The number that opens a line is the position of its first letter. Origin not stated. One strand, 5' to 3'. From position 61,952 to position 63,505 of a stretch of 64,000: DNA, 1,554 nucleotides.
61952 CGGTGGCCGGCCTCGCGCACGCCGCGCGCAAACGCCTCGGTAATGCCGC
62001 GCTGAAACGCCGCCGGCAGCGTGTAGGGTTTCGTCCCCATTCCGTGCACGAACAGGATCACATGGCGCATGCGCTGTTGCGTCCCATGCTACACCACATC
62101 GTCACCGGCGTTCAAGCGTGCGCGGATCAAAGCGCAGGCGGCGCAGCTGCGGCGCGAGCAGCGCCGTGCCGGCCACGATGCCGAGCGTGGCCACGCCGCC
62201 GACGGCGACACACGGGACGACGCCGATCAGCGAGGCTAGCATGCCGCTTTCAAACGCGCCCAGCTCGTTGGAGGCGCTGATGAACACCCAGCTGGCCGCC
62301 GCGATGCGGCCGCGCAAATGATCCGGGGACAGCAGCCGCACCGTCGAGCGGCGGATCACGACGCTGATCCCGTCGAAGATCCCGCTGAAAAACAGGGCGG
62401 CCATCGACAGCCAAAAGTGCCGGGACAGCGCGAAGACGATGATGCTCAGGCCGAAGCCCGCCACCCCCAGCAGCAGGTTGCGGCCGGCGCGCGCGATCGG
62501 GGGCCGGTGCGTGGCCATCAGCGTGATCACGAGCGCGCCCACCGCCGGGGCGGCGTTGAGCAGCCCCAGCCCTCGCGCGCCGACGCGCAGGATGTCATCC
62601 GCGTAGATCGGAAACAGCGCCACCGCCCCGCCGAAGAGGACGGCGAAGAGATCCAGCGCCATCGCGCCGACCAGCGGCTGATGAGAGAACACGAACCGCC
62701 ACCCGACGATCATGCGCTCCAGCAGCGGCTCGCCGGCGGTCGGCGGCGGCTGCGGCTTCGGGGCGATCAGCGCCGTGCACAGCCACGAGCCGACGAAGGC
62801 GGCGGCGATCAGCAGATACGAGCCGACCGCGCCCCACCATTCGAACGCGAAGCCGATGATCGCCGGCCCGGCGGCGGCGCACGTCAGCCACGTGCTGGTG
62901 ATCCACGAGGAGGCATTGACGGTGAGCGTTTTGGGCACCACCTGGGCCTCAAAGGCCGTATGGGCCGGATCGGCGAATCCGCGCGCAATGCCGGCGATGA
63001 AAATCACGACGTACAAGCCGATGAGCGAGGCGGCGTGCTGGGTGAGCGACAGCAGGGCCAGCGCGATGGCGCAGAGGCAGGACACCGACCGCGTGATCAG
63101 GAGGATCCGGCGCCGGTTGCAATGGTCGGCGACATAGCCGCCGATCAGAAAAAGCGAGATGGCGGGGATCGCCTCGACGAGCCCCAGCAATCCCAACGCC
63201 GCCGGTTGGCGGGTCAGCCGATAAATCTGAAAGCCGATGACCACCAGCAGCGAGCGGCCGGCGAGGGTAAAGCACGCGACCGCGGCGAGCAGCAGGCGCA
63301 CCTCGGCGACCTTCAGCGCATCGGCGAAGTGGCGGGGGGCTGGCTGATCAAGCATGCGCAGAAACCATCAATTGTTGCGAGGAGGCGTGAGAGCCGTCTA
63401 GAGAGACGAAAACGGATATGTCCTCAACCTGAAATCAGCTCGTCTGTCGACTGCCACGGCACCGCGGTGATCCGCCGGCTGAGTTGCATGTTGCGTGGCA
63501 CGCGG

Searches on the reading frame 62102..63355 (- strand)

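Call 25: search_protein_families(library=ncbifam, proteins=[window:62102-63355:-], max_evalue=0.00001)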
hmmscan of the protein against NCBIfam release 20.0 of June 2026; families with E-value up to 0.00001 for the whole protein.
window:62102-63355:- (417 aa): 7 families
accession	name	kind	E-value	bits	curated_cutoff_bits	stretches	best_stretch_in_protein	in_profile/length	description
NF007792.0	PRK10489.1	equivalog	2.8e-42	145.2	324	1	36-412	36-410/419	enterobactin transporter EntS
TIGR00900.1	2A0121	subfamily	1.4e-34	120.1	319.6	1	21-378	3-364/364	H+ Antiporter protein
NF012178.0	tet_MFS_V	exception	5.7e-18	65.2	640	1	14-406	5-402/409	tetracycline efflux MFS transporter Tet(V)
NF006386.0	PRK08633.1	equivalog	1.6e-09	36.1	1221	1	27-381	22-388/1147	acyl-[ACP]--phospholipid O-acyltransferase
TIGR00881.1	2A0104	subfamily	1e-07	31.4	407.75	0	65-202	44-176/379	phosphoglycerate transporter protein PgtP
TIGR00880.1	2_A_01_02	superfamily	5e-06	26.7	131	0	269-395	6-133/141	multidrug resistance protein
NF000246.1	macrolide_MefC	exception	7.4e-06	25.3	870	1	54-172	45-162/407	macrolide efflux MFS transporter Mef(C)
